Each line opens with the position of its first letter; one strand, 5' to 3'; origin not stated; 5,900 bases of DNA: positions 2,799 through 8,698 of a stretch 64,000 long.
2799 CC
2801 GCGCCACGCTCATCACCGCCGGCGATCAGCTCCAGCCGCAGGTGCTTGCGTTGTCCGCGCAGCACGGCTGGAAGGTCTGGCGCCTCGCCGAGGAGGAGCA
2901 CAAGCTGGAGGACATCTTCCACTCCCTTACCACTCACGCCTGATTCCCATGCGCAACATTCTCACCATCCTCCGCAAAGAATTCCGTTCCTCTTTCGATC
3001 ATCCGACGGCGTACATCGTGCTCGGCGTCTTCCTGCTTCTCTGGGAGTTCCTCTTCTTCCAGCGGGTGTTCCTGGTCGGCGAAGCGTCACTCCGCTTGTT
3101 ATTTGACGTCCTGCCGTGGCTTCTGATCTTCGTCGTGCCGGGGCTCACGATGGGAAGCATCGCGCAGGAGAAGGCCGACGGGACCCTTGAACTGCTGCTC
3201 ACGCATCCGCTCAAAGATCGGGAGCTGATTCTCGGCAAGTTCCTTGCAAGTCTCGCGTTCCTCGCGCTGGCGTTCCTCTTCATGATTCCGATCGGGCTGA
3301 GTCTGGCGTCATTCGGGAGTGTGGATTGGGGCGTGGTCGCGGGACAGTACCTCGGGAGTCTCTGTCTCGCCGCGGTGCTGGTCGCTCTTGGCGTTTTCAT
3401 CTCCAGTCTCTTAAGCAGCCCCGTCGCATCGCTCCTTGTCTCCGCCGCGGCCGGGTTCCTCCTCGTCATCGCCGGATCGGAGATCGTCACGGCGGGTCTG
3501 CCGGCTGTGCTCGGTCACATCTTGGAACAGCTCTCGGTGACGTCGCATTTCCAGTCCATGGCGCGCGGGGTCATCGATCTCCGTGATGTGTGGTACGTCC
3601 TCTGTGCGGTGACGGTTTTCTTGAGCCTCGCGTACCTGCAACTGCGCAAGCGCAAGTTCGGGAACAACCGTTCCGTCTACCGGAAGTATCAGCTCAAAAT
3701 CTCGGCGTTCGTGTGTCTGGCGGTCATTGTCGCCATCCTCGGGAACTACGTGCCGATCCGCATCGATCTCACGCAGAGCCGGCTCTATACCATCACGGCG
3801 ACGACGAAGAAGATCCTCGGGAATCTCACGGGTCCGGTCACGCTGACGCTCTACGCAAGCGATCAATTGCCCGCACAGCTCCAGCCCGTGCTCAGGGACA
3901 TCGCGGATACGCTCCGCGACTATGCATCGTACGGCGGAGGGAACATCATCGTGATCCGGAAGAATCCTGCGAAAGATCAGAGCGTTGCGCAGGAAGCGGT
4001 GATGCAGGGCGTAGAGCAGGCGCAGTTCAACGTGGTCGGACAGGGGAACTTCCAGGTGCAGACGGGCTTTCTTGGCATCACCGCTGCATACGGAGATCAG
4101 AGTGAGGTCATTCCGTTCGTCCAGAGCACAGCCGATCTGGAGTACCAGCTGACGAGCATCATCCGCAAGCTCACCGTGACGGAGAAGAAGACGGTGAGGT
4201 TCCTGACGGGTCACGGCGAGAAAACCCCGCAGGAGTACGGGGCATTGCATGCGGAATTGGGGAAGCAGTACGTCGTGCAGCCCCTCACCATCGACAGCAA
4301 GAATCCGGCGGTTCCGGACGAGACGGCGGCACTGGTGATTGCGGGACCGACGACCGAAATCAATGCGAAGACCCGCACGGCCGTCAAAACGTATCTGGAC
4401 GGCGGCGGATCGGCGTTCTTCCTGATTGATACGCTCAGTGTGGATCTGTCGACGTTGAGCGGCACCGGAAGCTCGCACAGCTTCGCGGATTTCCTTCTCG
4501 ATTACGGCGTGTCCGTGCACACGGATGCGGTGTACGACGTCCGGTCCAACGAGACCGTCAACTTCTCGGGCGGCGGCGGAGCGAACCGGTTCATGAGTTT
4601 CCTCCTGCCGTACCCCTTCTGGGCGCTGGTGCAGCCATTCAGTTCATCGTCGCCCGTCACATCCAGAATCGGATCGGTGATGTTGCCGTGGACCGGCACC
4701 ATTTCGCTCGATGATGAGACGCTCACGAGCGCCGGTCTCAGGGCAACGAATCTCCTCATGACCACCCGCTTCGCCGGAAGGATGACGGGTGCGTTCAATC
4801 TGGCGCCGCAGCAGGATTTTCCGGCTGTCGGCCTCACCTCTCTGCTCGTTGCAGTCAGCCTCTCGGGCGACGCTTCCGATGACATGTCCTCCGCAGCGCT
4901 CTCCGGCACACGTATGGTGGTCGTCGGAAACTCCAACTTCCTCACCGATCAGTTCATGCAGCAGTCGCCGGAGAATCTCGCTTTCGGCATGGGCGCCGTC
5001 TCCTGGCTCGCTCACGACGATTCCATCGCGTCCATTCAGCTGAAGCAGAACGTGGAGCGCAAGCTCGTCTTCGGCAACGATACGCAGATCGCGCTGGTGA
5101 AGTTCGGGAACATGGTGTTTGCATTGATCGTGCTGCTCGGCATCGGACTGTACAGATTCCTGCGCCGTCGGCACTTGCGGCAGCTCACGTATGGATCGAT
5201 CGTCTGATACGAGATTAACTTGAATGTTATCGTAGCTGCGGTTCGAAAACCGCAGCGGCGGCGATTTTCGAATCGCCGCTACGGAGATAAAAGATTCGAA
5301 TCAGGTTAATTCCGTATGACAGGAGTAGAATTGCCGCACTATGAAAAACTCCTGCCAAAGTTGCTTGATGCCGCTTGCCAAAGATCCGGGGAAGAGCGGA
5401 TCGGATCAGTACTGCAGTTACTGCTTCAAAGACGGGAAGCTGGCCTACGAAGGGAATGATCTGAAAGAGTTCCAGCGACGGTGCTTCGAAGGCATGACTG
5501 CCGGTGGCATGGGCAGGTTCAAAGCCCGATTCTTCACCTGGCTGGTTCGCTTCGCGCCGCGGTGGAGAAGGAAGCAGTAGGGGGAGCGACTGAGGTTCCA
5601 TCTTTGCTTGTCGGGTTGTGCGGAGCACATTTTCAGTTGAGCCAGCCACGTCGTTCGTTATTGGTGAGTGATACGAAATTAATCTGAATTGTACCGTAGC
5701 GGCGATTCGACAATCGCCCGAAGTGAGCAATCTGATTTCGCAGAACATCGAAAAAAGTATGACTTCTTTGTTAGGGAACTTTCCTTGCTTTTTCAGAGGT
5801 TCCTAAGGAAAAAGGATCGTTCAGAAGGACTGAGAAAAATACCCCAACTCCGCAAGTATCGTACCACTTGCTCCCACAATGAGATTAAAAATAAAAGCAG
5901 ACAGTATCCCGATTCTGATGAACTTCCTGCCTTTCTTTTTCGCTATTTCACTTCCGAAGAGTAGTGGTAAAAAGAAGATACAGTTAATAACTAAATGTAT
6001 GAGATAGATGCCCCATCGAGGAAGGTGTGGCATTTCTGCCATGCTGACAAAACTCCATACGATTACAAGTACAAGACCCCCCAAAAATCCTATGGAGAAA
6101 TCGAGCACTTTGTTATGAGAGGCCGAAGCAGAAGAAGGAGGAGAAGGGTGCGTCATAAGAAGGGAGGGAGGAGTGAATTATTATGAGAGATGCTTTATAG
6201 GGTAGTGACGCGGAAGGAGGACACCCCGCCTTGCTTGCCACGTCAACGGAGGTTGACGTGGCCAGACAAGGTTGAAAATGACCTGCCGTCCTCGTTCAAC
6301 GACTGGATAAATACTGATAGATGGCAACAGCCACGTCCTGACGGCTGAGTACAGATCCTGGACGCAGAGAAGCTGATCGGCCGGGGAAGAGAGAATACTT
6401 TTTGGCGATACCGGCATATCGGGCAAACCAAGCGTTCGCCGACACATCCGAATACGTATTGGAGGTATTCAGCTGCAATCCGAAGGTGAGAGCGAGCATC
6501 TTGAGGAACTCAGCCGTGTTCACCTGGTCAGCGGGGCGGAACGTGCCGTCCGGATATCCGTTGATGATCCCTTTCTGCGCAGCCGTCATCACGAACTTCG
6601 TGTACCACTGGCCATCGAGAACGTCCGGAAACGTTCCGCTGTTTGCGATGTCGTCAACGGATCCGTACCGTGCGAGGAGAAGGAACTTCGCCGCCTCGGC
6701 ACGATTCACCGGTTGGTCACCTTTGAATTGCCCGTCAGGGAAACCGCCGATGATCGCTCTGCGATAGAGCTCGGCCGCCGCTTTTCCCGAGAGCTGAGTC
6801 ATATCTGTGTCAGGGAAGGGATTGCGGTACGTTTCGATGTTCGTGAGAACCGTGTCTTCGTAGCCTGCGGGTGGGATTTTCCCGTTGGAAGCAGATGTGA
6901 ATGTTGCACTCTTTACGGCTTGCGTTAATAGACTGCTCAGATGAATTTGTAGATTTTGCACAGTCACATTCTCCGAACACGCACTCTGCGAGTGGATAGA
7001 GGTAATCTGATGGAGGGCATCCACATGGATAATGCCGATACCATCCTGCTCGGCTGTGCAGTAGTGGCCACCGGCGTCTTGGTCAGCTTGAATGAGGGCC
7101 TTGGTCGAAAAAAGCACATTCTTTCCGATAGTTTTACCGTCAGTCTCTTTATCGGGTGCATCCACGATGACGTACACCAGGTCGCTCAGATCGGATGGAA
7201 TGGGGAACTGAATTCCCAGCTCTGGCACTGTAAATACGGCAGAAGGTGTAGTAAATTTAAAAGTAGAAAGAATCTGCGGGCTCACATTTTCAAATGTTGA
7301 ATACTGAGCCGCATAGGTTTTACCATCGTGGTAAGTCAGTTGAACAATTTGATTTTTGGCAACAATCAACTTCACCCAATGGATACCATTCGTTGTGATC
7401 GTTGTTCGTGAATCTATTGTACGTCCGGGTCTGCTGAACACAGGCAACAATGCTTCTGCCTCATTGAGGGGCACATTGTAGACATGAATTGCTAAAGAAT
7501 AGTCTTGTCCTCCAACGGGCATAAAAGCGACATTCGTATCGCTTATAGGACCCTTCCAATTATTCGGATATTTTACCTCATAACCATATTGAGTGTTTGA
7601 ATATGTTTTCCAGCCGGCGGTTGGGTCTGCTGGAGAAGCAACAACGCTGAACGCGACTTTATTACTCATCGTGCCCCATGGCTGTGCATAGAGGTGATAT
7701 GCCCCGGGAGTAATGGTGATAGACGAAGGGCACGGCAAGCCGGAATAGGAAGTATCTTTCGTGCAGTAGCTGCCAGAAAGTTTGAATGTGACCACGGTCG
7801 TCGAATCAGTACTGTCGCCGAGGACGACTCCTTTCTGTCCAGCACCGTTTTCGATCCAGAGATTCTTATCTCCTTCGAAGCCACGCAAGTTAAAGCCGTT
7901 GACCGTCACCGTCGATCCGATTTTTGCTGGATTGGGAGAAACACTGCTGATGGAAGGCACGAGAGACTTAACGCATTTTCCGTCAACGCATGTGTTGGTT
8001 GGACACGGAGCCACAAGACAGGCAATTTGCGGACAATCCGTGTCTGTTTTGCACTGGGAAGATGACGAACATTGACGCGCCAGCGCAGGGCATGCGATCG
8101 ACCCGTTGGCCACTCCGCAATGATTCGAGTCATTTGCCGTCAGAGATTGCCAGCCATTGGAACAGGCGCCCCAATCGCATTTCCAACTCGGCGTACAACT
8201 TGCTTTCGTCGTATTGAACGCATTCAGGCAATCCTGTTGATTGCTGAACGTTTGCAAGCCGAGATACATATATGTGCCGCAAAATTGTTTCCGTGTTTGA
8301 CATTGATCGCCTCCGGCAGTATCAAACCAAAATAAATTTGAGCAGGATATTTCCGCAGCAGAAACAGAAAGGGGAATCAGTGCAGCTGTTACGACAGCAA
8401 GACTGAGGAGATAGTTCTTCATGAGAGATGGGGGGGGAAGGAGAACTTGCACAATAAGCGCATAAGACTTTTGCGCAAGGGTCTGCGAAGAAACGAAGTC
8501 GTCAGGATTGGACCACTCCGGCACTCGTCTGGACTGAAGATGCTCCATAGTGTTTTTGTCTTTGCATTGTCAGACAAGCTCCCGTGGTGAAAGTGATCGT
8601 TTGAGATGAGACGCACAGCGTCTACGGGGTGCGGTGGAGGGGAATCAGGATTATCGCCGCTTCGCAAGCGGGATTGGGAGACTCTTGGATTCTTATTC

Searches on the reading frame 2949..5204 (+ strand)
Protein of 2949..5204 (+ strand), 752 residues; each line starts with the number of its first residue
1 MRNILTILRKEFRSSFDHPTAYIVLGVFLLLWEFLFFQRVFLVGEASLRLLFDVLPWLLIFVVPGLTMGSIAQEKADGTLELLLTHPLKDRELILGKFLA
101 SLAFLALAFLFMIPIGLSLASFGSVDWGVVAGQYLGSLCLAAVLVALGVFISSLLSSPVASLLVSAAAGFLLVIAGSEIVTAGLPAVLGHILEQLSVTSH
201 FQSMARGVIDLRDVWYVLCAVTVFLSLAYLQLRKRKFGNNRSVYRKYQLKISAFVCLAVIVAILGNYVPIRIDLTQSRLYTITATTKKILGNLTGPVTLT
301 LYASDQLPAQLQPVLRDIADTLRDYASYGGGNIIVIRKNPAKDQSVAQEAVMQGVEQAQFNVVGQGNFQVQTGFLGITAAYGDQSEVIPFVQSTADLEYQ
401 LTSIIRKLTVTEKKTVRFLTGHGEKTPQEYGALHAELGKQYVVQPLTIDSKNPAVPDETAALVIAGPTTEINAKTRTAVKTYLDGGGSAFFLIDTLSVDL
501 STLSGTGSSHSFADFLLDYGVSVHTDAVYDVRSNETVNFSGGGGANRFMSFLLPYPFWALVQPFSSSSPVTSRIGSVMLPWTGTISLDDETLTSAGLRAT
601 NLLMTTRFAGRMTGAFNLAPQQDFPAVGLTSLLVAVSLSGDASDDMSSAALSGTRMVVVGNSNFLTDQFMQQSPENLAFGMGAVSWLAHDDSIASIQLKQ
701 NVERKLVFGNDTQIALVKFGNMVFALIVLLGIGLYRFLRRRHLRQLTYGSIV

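Call 36: search_protein_families(library=pfam, proteins=[window:2949-5204:+], max_evalue=0.01)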
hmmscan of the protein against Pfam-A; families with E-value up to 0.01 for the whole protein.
window:2949-5204:+ (752 aa): 7 families
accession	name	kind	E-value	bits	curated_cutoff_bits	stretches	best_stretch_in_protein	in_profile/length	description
PF09822.16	ABC_transp_aux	-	8.9e-39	133.9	34.7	1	413-674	1-268/288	ABC-type uncharacterized transport system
PF23357.1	DUF7088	-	2.8e-19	69.7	27.8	1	277-378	2-103/105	Domain of unknown function (DUF7088)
PF12679.13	ABC2_membrane_2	-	7.1e-16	58.7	27.2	1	67-229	86-275/283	ABC-2 family transporter protein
PF12698.13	ABC2_membrane_3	-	1.2e-09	38.2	31.6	1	50-198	163-309/347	ABC-2 family transporter protein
PF23355.1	IFT52_GIFT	-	9.5e-05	22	27.2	1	430-528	18-108/246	IFT52 GIFT domain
PF12730.13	ABC2_membrane_4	-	0.00018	21.9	27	1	54-165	54-172/179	ABC-2 family transporter protein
PF13346.12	ABC2_membrane_5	-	0.00044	20.3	25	1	34-223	21-188/205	ABC-2 family transporter protein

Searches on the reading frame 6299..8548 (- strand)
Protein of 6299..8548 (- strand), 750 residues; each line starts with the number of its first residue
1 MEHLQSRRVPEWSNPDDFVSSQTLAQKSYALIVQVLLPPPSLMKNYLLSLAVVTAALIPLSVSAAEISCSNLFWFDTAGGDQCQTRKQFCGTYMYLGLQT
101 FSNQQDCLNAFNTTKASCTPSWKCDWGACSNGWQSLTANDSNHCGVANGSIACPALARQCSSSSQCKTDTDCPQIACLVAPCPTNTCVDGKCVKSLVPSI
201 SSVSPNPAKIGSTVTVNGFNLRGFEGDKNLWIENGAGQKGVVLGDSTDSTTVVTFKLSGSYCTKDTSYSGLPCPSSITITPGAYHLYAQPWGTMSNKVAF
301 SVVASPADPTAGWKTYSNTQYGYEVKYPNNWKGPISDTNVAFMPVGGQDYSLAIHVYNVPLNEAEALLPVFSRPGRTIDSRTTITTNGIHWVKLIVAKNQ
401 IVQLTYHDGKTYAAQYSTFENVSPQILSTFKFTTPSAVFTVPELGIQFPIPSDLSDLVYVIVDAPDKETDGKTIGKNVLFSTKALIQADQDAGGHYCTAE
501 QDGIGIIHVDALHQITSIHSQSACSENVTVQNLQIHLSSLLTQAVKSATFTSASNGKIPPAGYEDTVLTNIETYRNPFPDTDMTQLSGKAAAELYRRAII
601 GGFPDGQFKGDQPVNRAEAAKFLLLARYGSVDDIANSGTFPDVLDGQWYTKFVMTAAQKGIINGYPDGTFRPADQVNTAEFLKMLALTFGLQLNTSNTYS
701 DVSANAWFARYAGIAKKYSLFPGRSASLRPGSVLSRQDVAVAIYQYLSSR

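Call 36: search_protein_families(library=pfam, proteins=[window:6299-8548:-], max_evalue=0.01)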
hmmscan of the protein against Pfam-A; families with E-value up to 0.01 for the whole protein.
window:6299-8548:- (750 aa): 1 family
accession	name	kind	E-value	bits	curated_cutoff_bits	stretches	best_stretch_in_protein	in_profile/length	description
PF00395.25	SLH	-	5.8e-25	87.4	20.8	2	640-681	2-43/44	S-layer homology domain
